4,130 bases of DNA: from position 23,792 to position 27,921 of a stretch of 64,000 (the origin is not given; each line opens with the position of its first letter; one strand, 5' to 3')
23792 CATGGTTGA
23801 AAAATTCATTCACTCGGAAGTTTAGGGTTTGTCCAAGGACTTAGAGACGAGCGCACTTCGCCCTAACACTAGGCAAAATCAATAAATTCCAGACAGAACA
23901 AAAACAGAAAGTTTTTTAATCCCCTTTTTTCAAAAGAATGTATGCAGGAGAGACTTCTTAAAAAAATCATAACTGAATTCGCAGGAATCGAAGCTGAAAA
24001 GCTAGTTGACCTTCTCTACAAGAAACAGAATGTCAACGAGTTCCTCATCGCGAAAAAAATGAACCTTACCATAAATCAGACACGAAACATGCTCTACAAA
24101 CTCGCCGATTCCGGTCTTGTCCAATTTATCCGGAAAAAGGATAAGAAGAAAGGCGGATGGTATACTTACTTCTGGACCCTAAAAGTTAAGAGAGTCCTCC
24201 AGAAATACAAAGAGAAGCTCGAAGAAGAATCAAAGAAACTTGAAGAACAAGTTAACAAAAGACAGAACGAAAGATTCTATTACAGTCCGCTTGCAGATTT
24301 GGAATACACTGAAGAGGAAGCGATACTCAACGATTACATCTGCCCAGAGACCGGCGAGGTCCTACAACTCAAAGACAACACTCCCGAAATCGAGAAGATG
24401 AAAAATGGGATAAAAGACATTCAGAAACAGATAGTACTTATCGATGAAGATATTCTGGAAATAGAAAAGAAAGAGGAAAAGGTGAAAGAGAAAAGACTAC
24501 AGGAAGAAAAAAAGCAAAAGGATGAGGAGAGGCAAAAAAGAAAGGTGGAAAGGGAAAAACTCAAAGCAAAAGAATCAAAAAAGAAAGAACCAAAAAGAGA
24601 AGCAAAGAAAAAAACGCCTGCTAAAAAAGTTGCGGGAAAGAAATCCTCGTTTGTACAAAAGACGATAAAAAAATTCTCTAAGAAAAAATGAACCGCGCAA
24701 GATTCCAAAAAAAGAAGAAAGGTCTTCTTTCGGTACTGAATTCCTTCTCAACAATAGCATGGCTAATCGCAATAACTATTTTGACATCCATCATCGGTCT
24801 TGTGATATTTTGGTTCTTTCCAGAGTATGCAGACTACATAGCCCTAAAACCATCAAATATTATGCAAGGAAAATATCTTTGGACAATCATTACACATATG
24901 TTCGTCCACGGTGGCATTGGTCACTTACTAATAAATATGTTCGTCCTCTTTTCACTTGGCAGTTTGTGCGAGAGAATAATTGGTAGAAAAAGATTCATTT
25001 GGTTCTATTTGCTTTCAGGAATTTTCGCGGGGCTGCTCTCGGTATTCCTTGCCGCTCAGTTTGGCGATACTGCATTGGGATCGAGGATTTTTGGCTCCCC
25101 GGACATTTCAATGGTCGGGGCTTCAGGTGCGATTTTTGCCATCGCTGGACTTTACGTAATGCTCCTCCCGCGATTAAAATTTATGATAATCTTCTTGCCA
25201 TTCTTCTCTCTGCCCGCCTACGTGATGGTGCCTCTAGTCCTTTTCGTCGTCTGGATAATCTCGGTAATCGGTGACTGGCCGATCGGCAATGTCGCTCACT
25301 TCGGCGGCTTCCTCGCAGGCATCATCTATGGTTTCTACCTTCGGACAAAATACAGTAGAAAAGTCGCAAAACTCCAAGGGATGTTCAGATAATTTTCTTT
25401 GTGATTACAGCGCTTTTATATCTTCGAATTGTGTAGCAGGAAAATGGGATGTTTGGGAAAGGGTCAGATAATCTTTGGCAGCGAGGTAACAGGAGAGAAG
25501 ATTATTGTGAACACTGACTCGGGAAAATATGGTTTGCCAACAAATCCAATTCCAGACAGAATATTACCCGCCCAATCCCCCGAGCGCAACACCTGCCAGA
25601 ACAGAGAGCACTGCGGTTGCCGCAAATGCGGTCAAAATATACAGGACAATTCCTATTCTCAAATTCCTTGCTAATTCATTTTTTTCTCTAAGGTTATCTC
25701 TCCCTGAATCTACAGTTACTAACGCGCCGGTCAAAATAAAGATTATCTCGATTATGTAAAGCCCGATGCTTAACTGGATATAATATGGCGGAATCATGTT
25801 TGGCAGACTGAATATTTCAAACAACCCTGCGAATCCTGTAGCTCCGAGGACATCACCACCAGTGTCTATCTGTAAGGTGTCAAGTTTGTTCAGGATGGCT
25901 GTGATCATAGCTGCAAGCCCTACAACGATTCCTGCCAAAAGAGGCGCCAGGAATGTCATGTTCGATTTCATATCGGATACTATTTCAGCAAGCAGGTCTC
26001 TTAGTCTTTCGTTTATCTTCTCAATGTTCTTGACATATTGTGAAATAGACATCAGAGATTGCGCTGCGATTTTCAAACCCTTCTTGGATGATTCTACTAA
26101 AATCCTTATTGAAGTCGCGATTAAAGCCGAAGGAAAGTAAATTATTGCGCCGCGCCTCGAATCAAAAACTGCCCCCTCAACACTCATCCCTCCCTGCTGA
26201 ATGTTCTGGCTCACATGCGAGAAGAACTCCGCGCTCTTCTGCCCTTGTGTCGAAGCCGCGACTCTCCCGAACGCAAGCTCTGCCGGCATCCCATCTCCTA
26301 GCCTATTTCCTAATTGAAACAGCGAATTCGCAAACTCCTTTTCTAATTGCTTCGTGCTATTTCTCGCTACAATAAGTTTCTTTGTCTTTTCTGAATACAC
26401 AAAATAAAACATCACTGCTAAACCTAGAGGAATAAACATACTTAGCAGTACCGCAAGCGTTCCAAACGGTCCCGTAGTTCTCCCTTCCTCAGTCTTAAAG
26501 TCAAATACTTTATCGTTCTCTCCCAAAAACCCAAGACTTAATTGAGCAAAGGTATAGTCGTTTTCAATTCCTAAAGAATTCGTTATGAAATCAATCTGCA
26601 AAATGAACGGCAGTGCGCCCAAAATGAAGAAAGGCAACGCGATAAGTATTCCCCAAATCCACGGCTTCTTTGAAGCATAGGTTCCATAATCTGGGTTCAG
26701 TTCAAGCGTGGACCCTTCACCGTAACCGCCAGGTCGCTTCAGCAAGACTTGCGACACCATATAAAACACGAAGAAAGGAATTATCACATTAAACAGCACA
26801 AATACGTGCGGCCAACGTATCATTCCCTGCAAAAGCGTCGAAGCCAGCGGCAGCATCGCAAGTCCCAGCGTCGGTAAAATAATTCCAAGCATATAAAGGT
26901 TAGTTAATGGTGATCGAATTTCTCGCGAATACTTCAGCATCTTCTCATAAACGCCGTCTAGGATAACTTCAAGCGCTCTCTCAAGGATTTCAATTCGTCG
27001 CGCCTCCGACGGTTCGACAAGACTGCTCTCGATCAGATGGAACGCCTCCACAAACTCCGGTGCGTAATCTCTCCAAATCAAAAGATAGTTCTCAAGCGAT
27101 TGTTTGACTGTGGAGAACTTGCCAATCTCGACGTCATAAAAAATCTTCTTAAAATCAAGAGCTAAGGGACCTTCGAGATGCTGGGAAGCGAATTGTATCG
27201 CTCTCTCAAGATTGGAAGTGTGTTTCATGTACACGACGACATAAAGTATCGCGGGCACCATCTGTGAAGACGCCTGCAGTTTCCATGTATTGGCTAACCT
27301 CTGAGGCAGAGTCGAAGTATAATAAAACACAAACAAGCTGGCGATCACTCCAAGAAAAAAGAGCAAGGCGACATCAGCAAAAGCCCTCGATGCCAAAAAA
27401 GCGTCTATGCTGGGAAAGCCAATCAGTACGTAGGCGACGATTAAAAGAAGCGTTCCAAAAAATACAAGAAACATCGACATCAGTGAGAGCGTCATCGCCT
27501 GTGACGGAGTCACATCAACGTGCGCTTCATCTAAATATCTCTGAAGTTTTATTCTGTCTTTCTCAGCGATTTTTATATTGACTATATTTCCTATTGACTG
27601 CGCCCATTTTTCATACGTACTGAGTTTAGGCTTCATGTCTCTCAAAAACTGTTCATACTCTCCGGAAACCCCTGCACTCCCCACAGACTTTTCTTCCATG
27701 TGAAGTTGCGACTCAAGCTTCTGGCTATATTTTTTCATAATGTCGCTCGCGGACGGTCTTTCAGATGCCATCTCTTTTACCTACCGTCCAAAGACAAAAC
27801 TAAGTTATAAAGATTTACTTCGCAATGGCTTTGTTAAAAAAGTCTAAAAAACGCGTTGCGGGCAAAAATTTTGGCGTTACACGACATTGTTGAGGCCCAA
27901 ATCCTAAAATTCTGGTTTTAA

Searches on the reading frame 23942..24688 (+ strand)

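Call 6: search_protein_families(library=pfam, max_evalue=0.01, proteins=[window:23942-24688:+])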
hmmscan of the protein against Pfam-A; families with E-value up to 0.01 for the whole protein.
window:23942-24688:+ (249 aa): 2 families
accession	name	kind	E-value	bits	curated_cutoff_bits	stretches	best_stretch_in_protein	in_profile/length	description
PF02002.24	TFIIE_alpha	-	2.7e-16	59.8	22.9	1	4-109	1-105/105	TFIIE alpha subunit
PF22536.2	POLR3C_WHD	-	0.00081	19.8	30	1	7-63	2-58/77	POLR3C, C-terminal winged-helix domain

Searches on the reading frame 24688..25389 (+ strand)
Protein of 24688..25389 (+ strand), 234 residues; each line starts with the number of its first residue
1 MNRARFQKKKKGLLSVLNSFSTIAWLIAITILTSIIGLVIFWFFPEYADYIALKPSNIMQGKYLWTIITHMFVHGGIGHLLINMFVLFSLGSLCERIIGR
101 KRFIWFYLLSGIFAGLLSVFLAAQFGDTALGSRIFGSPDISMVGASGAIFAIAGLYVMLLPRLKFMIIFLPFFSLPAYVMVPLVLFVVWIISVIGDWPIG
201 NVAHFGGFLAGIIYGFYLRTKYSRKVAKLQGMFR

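Call 6: search_protein_families(library=pfam, max_evalue=0.01, proteins=[window:24688-25389:+])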
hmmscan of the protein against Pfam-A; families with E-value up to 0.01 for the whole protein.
window:24688-25389:+ (234 aa): 2 families
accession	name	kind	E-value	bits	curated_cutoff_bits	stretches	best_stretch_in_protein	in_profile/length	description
PF01694.28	Rhomboid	-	2.9e-32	112.3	22.6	1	63-219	3-141/143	Rhomboid domain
PF08551.15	DUF1751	-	1.4e-07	32.4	22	1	56-123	2-67/99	Eukaryotic integral membrane protein (DUF1751)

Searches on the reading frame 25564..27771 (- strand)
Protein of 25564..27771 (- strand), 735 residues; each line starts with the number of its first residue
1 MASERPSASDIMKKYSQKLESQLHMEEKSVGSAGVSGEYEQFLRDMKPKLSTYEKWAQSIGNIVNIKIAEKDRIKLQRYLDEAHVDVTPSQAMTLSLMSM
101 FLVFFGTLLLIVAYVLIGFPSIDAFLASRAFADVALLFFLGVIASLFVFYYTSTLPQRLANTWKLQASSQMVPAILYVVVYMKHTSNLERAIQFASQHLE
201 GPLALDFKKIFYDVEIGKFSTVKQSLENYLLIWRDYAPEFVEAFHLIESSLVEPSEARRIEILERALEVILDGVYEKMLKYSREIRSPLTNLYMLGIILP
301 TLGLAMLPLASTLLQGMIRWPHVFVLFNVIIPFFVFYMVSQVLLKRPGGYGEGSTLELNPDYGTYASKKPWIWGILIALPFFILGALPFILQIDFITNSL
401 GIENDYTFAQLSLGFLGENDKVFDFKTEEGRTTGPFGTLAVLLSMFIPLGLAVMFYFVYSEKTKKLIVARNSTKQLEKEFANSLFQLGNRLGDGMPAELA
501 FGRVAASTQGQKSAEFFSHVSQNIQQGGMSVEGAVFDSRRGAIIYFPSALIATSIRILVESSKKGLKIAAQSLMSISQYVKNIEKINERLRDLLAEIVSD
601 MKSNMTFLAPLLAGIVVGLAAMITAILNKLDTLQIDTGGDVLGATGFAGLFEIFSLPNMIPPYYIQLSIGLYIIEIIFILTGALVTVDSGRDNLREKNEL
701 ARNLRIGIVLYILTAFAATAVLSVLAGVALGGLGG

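Call 6: search_protein_families(library=pfam, max_evalue=0.01, proteins=[window:25564-27771:-])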
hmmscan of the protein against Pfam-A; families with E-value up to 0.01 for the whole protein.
window:25564-27771:- (735 aa): 0 families

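Call 8: search_protein_families(library=ncbifam, max_evalue=0.1, proteins=[window:25564-27771:-])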
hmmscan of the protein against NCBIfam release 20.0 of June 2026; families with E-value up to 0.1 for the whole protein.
window:25564-27771:- (735 aa): 0 families

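Call 9: find_encoding_contigs(protein=window:25564-27771:-, flank=10000, max_places=6)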
Protein window:25564-27771:- (735 aa): 2 contigs read that carry it; 1 place shown.
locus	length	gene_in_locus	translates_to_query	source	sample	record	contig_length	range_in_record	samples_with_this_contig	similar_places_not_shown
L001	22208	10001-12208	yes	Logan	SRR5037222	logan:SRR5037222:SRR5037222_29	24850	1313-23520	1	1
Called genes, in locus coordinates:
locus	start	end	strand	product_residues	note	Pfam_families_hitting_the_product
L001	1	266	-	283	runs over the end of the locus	PF01478:Peptidase_A24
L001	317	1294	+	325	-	PF01594:AI-2E_transport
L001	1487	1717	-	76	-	PF01978:TrmB (weak)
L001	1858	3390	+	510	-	PF19077:Big_13 (faint), PF13750:Big_3_3 (faint), PF17957:Big_7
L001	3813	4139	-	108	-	-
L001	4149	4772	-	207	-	-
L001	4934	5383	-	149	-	-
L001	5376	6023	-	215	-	-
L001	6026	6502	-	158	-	-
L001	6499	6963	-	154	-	-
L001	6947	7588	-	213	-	-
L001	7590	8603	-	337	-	-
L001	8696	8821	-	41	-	-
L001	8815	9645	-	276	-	-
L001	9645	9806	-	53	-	-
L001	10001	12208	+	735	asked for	-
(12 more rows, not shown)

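Call 11: find_homologous_proteins(query=window:25564-27771:-, max_evalue=0.001)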
Query window:25564-27771:- (735 aa): 3457 proteins with E <= 0.001 among 8000 candidates; the best 120 are listed.
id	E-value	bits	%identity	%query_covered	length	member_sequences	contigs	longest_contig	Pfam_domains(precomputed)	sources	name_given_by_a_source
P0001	0.0e+0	1594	100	100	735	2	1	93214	-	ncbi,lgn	-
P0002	0.0e+0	1442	90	100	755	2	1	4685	-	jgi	-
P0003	0.0e+0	1366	84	99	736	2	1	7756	-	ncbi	-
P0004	0.0e+0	1349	83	99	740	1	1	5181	-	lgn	-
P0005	0.0e+0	1343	82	99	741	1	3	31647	-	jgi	jgi:Flp pilus assembly protein TadB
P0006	0.0e+0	1343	83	99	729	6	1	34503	-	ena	-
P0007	0.0e+0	1343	81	99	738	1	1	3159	PF00482.29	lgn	-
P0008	0.0e+0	1307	79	98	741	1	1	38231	-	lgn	-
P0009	0.0e+0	1253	77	100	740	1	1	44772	-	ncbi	ncbi:MAG: hypothetical protein ABH864_07365 [archaeon]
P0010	0.0e+0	1242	77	99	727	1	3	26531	-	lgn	-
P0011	0.0e+0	1215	76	99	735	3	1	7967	-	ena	-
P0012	0.0e+0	1194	73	99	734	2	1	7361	-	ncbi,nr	ncbi:MAG: hypothetical protein KKF39_03090 [Nanoarchaeota archaeon]|nr:hypothetical protein [Nanoarc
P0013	0.0e+0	1169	73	99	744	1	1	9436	-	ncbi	ncbi:MAG: hypothetical protein ABIH92_03885 [Nanoarchaeota archaeon]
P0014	0.0e+0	1157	72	100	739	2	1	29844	-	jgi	-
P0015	0.0e+0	1127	71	99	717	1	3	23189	-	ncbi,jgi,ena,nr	ncbi:MAG: hypothetical protein KJ600_02270 [Nanoarchaeota archaeon]|nr:hypothetical protein [Nanoarc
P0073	0.0e+0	1026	65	97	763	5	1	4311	PF00482.29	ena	-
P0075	0.0e+0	1026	65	100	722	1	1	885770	-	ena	-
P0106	4.0e-298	1009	65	99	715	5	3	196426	-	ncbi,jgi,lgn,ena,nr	ncbi:hypothetical protein AUJ63_02765 [Candidatus Pacearchaeota archaeon CG1_02_35_32]|nr:MAG: hypot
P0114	6.2e-297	1005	63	99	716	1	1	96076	PF00482.29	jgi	jgi:Flp pilus assembly protein TadB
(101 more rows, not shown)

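Call 12: find_encoding_contigs(protein=P0075, flank=10000, max_places=1)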
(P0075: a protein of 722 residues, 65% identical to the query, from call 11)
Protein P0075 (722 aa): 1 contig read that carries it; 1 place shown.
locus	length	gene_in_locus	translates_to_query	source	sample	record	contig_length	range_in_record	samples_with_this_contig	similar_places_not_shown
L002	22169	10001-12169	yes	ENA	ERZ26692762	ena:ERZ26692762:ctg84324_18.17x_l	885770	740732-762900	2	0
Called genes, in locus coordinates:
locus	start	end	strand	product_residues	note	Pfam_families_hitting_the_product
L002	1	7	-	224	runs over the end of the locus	PF00557:Peptidase_M24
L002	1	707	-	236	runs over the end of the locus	PF04885:Stig1 (faint)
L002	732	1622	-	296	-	PF01336:tRNA_anti-codon (faint)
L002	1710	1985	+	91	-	PF00736:EF1_GNE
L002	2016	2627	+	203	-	PF11969:DcpS_C (weak), PF01230:HIT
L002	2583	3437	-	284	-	PF01478:Peptidase_A24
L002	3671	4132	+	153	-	-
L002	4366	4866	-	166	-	-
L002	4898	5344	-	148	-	-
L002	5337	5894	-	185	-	-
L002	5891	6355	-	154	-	-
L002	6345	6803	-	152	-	-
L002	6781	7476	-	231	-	-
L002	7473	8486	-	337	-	-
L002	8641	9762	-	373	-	-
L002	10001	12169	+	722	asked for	-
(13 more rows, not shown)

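Call 13: find_encoding_contigs(protein=P0106, flank=10000, max_places=1)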
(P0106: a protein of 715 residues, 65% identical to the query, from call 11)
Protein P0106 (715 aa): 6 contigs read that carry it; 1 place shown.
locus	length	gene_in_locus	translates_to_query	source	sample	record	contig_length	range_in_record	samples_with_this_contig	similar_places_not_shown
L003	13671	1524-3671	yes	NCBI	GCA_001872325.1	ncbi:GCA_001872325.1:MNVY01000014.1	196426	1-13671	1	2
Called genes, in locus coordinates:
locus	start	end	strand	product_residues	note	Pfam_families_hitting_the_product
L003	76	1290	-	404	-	-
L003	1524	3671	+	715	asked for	-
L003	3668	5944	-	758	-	PF00437:T2SSE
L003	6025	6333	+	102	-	-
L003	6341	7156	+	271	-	-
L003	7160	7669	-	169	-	-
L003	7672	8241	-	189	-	-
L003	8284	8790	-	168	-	-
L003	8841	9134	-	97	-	PF05239:PRC (weak)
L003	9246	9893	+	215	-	-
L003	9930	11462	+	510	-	PF00270:DEAD, PF04851:ResIII, PF21210:RNA_helicase_helical, PF00271:Helicase_C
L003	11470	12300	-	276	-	PF04909:Amidohydro_2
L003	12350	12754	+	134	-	-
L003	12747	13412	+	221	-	PF02732:ERCC4, PF12826:HHH_2 (faint), PF14520:HHH_5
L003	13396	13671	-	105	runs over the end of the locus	-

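Call 14: find_encoding_contigs(protein=P0009, flank=10000, max_places=1)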
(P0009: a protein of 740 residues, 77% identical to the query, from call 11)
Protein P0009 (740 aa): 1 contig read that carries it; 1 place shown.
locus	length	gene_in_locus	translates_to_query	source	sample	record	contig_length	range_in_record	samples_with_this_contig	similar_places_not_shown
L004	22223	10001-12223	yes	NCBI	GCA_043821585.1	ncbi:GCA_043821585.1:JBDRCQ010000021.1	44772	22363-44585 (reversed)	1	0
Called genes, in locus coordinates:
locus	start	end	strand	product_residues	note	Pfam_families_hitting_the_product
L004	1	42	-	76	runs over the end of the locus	?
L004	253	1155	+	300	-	PF13610:DDE_Tnp_IS240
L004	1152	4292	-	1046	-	PF20465:MmeI_hel (weak), PF02384:N6_Mtase, PF20473:MmeI_Mtase, PF07669:Eco57I, PF12950:TaqI_C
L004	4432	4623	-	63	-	-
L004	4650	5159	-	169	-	-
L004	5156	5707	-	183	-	-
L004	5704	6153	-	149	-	-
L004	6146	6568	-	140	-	-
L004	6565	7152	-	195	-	-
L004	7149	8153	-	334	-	-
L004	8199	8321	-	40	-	-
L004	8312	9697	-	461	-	-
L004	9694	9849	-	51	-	-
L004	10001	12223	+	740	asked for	-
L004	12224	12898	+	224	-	PF01182:Glucosamine_iso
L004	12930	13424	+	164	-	PF21806:DUF6879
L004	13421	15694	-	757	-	PF00437:T2SSE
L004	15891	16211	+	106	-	-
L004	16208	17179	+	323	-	-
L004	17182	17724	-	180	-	-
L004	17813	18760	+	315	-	PF13462:Thioredoxin_4, PF01323:DSBA, PF13743:Thioredoxin_5 (faint)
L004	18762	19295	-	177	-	-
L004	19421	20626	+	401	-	PF00155:Aminotran_1_2 (weak), PF00266:Aminotran_5, PF01041:DegT_DnrJ_EryC1, PF01212:Beta_elim_lyase (weak), PF03841:SelA (weak)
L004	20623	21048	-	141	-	PF00892:EamA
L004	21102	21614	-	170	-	-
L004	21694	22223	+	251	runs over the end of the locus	-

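Call 27: find_related_loci(query=A1, collection=genome_contigs, flank=10000)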
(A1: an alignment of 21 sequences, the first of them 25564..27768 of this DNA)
Query A1 (734 aa) in genome_contigs; peptide patterns used: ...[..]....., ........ (x = any residue, [..] = any of these).
575 stretches matched a pattern; 567 encode a relative of the query (tblastn E <= 1e-3); the best 80 are kept; 80 distinct loci.
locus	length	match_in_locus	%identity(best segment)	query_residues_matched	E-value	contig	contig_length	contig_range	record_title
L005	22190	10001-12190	84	4-729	0e+0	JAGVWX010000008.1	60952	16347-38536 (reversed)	Candidatus Pacearchaeota archaeon isolate RIFCSPHIGHO2_01_FULL_39_44 rifcsphigho2_01_scaffold_2123, whole genome shotgun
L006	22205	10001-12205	78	5-734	0e+0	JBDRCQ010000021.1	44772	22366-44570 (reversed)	MAG: archaeon isolate MEGAHIT-group-1.191 k141_1709742, whole genome shotgun sequence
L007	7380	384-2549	73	1-723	0e+0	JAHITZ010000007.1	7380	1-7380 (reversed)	MAG: Nanoarchaeota archaeon isolate MM_PC_MetaG.mb.229 MM_PC_MetaG.mb.229_k141_99932, whole genome shotgun sequence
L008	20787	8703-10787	71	6-715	0e+0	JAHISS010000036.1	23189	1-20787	MAG: Nanoarchaeota archaeon isolate MM_PC_MetaG.mb.185 MM_PC_MetaG.mb.185_k141_475902, whole genome shotgun sequence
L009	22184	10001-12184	70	1-733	0e+0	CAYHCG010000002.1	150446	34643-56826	MAG TPA_asm: Candidatus Woesearchaeota archaeon isolate ERP119705_co10_239 genome assembly, contig: NODE_29_length_15044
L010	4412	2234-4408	67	3-730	0e+0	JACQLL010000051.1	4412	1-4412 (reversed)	MAG: Candidatus Pacearchaeota archaeon isolate NC_groundwater_1202_Ag_S-0.1um_38_79 S_p1_S3_coassembly_k141_1405117, who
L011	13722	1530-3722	66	3-734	0e+0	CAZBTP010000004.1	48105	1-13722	MAG TPA_asm: Candidatus Woesearchaeota archaeon isolate SRP178908_co1_63 genome assembly, contig: NODE_368_length_48105_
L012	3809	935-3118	66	3-733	0e+0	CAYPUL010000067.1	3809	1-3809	MAG TPA_asm: Candidatus Woesearchaeota archaeon isolate SRP178908_co2_46 genome assembly, contig: NODE_20962_length_3809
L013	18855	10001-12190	69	1-732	0e+0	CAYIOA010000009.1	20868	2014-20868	MAG TPA_asm: Candidatus Woesearchaeota archaeon isolate ERP119705_co24_81 genome assembly, contig: NODE_2827_length_2086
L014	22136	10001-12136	68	1-713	0e+0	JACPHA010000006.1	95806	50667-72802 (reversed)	MAG: Candidatus Pacearchaeota archaeon isolate NC_groundwater_402_Ag_B-0.1um_34_21 GD18-4_B1_scaffold_353219, whole geno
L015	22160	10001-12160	65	6-729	0e+0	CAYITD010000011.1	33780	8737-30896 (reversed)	MAG TPA_asm: Candidatus Woesearchaeota archaeon isolate ERP119705_co3_555 genome assembly, contig: NODE_1363_length_3378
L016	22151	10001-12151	63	6-734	0e+0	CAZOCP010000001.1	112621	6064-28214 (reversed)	MAG TPA_asm: Candidatus Woesearchaeota archaeon isolate SRP178908_co2_32 genome assembly, contig: NODE_16_length_112621_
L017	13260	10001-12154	65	6-734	0e+0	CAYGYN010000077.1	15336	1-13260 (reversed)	MAG TPA_asm: Candidatus Woesearchaeota archaeon isolate ERP119294_co2_456 genome assembly, contig: k141_1268565, whole g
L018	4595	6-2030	67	47-733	0e+0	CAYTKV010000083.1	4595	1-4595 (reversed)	MAG TPA_asm: Candidatus Woesearchaeota archaeon isolate SRP269290_co3_959 genome assembly, contig: NODE_29462_length_459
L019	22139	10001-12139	63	5-729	0e+0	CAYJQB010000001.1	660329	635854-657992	MAG TPA_asm: Candidatus Woesearchaeota archaeon isolate ERP124720_co1_145 genome assembly, contig: NODE_12_length_660329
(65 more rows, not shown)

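Call 38: search_solved_structures(query=A1, max_evalue=1, show_alignments=1)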
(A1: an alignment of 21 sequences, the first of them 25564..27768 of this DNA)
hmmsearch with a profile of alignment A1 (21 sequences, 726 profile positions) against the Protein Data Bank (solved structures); distinct sequences matched with E-value up to 1: 1.
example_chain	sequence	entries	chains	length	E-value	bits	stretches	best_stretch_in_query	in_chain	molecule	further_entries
8up5_P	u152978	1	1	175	1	10.9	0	190-232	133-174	KEOPS complex subunit Pcc1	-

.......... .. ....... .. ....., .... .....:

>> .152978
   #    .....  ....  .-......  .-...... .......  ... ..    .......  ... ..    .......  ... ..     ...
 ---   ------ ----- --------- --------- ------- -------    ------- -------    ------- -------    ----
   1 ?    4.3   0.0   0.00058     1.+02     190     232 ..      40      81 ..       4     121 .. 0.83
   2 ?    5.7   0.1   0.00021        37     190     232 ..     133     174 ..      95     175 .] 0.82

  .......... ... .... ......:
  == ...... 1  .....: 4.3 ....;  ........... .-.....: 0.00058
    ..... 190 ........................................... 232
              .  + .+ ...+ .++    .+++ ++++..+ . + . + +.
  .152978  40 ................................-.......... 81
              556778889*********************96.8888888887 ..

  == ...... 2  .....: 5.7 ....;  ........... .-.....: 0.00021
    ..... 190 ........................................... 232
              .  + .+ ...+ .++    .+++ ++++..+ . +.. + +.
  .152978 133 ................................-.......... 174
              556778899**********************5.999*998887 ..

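Call 39: search_protein_families(library=pfam, alignment_id=A1, max_evalue=0.1)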
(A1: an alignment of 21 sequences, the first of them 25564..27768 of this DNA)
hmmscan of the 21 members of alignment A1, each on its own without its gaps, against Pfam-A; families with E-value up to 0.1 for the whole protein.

A. member 1, window:25564-27768:- (734 aa): 0 families

B. families by the number of members that match (of 21 scanned): 9 families
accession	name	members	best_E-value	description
PF00482.28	T2SSF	6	2.8e-07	Type II secretion system (T2SS), protein F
PF20990.2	DUF2207_C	6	0.0035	Predicted membrane protein (DUF2207) C-terminal domain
PF09843.14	DUF2070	2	0.00045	Predicted membrane protein (DUF2070)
PF04513.17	Baculo_PEP_C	2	0.023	Baculovirus polyhedron envelope protein, PEP, C terminus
PF19529.4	DUF6057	1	0.0007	Family of unknown function (DUF6057)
PF11044.13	TMEMspv1-c74-12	1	0.0027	Plectrovirus spv1-c74 ORF 12 transmembrane protein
PF13903.11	Claudin_2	1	0.011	PMP-22/EMP/MP20/Claudin tight junction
PF13160.11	DUF3995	1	0.071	Protein of unknown function (DUF3995)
PF03885.18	DUF327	1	0.084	Protein of unknown function (DUF327)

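Call 95: search_protein_families(library=pfam, alignment_id=A4, max_evalue=0.01)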
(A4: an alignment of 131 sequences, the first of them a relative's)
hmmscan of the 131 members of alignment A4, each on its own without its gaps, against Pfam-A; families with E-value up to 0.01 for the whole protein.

A. member 1, L008:5055-5474:- (140 aa): 0 families

B. families by the number of members that match (of 131 scanned): 5 families
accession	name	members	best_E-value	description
PF18303.6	Saf_2TM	1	9.4e-06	SAVED-fused 2TM effector domain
PF11772.13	EpuA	1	0.00021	DNA-directed RNA polymerase subunit beta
PF06605.17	Prophage_tail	1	0.004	Prophage endopeptidase tail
PF12679.13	ABC2_membrane_2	1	0.0084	ABC-2 family transporter protein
PF13529.12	Peptidase_C39_2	1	0.0092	Peptidase_C39 like family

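Call 97: search_solved_structures(query=L004:13424-15694:-, max_evalue=0.00001, show_alignments=0)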
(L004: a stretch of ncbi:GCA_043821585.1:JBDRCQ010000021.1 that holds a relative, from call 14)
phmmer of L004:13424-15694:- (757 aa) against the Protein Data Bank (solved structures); distinct sequences matched with E-value up to 0.00001: 6.
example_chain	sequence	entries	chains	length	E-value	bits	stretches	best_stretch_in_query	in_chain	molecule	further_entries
2oap_1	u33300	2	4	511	5.8e-27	97.6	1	215-615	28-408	Type II secretion system protein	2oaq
8rkd_E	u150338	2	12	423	1.1e-18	70.2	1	293-588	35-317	Pilus assembly ATPase CpaF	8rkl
8rjf_A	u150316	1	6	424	1.1e-18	70.2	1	293-588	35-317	Pilus assembly ATPase CpaF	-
9e24_A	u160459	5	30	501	1.8e-18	69.6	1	293-588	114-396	CpaF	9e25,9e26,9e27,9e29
4ii7_A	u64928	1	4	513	1.9e-13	53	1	319-621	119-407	FlaI ATPase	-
4ihq_A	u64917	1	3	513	1.3e-12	50.2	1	319-621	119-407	FlaI ATPase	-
